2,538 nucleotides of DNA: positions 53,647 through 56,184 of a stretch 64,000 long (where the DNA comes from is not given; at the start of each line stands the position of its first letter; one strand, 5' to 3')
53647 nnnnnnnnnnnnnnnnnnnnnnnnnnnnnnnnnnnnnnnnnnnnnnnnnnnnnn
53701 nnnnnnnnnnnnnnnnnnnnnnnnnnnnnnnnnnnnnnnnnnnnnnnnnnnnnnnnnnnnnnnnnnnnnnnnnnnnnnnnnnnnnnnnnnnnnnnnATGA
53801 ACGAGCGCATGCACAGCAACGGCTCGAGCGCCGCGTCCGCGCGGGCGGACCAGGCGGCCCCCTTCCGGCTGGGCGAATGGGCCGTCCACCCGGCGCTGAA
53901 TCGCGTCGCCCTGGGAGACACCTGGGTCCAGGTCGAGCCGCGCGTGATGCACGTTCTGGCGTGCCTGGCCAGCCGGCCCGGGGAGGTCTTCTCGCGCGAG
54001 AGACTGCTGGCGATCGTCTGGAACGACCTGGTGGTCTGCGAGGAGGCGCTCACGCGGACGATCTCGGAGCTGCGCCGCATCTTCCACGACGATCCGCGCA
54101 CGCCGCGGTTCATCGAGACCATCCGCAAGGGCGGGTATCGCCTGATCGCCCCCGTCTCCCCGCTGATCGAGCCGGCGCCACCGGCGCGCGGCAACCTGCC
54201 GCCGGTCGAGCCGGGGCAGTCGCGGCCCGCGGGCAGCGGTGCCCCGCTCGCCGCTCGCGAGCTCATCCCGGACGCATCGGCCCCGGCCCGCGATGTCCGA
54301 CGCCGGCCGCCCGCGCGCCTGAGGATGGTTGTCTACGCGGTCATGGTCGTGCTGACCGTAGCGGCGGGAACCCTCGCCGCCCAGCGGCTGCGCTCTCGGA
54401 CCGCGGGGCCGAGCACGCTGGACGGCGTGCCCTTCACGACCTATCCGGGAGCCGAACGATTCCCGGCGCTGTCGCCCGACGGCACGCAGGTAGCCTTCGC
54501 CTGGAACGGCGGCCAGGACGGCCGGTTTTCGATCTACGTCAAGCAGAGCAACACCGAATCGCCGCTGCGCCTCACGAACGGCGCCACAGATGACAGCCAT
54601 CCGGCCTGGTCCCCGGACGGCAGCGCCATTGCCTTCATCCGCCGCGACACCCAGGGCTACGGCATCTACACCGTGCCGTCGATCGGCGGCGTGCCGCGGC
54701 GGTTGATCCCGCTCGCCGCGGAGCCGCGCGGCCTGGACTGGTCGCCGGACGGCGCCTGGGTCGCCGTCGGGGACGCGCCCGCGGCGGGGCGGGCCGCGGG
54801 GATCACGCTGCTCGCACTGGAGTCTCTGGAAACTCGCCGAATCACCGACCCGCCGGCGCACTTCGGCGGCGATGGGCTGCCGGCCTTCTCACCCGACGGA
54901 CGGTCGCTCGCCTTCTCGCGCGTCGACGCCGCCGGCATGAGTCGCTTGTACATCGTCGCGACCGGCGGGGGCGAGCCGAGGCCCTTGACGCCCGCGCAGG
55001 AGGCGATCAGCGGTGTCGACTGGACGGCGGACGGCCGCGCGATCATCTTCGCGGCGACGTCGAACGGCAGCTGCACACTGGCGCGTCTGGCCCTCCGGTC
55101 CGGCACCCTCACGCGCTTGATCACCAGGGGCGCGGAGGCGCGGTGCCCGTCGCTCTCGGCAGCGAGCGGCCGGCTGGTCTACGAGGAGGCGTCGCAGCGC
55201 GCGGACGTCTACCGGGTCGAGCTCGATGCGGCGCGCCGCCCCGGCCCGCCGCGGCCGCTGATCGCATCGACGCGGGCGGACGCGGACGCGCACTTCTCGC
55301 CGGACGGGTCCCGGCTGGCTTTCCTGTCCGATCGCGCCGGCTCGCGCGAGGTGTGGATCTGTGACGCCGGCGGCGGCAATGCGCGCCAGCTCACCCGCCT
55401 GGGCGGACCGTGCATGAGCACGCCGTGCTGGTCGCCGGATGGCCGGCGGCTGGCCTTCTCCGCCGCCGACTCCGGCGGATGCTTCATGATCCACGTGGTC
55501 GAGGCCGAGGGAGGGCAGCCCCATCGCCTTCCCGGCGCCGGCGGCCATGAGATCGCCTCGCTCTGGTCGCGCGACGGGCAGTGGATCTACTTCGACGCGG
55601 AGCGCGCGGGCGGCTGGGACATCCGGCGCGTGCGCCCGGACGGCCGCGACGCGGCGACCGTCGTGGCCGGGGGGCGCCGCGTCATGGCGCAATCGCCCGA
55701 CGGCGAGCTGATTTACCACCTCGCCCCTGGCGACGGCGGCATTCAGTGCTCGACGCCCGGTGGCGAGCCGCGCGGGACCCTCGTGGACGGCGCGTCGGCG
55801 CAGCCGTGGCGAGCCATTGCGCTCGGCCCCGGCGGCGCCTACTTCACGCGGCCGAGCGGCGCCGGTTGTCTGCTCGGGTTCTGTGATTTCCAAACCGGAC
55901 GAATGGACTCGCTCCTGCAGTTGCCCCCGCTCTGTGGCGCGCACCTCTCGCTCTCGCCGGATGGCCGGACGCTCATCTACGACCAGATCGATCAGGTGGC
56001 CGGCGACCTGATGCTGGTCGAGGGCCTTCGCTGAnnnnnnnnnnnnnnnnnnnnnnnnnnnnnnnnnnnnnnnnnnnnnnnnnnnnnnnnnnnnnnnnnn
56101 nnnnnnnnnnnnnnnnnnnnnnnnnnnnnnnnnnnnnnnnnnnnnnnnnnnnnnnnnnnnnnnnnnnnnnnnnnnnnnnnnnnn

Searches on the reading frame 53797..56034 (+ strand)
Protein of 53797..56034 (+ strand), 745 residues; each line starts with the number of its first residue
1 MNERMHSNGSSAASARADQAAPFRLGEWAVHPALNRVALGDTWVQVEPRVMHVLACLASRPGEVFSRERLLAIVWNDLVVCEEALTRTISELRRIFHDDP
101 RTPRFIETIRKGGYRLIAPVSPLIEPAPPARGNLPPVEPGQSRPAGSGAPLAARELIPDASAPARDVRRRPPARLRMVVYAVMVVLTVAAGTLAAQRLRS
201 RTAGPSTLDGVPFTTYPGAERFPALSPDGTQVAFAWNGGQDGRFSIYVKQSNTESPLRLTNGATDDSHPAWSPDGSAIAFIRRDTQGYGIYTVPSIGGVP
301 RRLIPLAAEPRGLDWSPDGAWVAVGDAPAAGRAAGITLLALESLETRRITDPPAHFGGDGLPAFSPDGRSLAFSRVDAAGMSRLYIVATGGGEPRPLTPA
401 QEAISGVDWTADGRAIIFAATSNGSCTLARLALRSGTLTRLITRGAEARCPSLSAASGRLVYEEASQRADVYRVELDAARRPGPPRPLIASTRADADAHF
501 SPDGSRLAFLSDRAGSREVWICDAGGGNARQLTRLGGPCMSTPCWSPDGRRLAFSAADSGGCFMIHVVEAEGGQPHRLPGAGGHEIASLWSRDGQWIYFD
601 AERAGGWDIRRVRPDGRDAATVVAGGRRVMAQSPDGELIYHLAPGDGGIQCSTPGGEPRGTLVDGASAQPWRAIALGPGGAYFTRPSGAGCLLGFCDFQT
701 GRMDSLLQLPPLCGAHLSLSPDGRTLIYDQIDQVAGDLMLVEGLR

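Call 19: search_protein_families(library=pfam, proteins=[window:53797-56034:+], max_evalue=0.001)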
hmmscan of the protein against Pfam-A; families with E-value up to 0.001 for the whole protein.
window:53797-56034:+ (745 aa): 8 families
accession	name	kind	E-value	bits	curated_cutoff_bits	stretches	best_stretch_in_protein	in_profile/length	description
PF07676.18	PD40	-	8.4e-43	143.9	20.9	4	212-248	3-38/38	WD40-like Beta Propeller Repeat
PF00486.34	Trans_reg_C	-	1.1e-15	57.9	26.2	1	44-116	4-77/77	Transcriptional regulatory protein, C terminal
PF00930.27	DPPIV_N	-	5.1e-13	48.9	22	0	222-297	47-134/354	Dipeptidyl peptidase IV (DPP IV) N-terminal region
PF10647.15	Gmad1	-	5.7e-07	30.1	20.5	0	498-549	28-76/251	Lipoprotein LpqB beta-propeller domain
PF25174.1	Beta-prop_THOC3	-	5.6e-06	26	305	0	500-557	10-66/272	THOC3 beta-propeller domain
PF23414.1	Beta-prop_EML_2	-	7.8e-06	25.9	90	0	306-419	38-142/266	Echinoderm microtubule-associated protein second beta-propeller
PF02897.21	Peptidase_S9_N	-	0.00014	21.2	24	0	224-286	130-192/414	Prolyl oligopeptidase, N-terminal beta-propeller domain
PF12894.13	ANAPC4_WD40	-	0.00015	22.4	22.9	0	401-429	38-65/91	Anaphase-promoting complex subunit 4 WD40 domain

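Call 43: search_protein_families(library=ncbifam, proteins=[window:53797-56034:+], max_evalue=0.01)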
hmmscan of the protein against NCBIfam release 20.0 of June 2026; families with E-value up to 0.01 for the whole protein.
window:53797-56034:+ (745 aa): 30 families (the best 25 are shown)
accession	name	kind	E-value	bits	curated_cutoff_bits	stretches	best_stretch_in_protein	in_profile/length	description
TIGR02800.1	propeller_TolB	equivalog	3.4e-51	174.5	343.15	4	314-477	241-398/418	Tol-Pal system beta propeller repeat protein TolB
NF033523.0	lasso_peptidase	equivalog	1.1e-35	123.6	400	5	252-326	76-150/638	Atxe2 family lasso peptide isopeptidase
NF002183.0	PRK01029.1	equivalog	1.3e-32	113.4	405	3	485-605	272-393/429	Tol-Pal system protein TolB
NF007540.1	PRK10153.1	equivalog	2.9e-23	82.5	400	1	22-127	5-111/516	lysine decarboxylation/transport transcriptional activator CadC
NF053518.1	DipepPtdsDpp5Prph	equivalog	1.1e-22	80.4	900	3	314-477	201-373/655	dipeptidyl-peptidase Dpp5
NF009037.0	PRK12370.1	equivalog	8e-14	50.9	589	1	43-129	33-118/553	HilA/EilA family virulence transcriptional regulator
TIGR02154.1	PhoB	equivalog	7.3e-09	35.3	296.2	1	22-116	131-225/226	phosphate regulon transcriptional regulator PhoB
NF040689.1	MtrAB_MtrA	equivalog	7.3e-09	35.3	300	1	18-115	119-217/219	MtrAB system response regulator MtrA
NF005568.0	PRK07239.1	equivalog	5.2e-07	28.9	273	1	36-118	296-373/381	uroporphyrinogen-III synthase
NF008870.1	PRK11906.1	equivalog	1.1e-06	27.9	800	1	40-117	26-102/458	HilA family transcriptional regulator YgeH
NF007546.0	PRK10161.1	equivalog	1.9e-06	27.6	471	1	29-116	138-225/229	phosphate response regulator transcription factor PhoB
NF007005.1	PRK09468.1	equivalog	3e-06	26.8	331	1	11-117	125-232/237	osmolarity response regulator transcription factor OmpR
NF033117.2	vanR_ACDEGLN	exception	3.4e-06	26.8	350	1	35-115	143-224/226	VanR-ABDEGLN family response regulator transcription factor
NF007982.1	PRK10710.1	equivalog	5.2e-06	26.2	380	1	44-119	154-230/235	envelope stress response regulator BaeR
NF033120.0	vanR_FM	exception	7.8e-06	25.7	460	1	18-115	130-228/231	vancomycin resistance response regulator transcription factor, VanR-F/VanR-M family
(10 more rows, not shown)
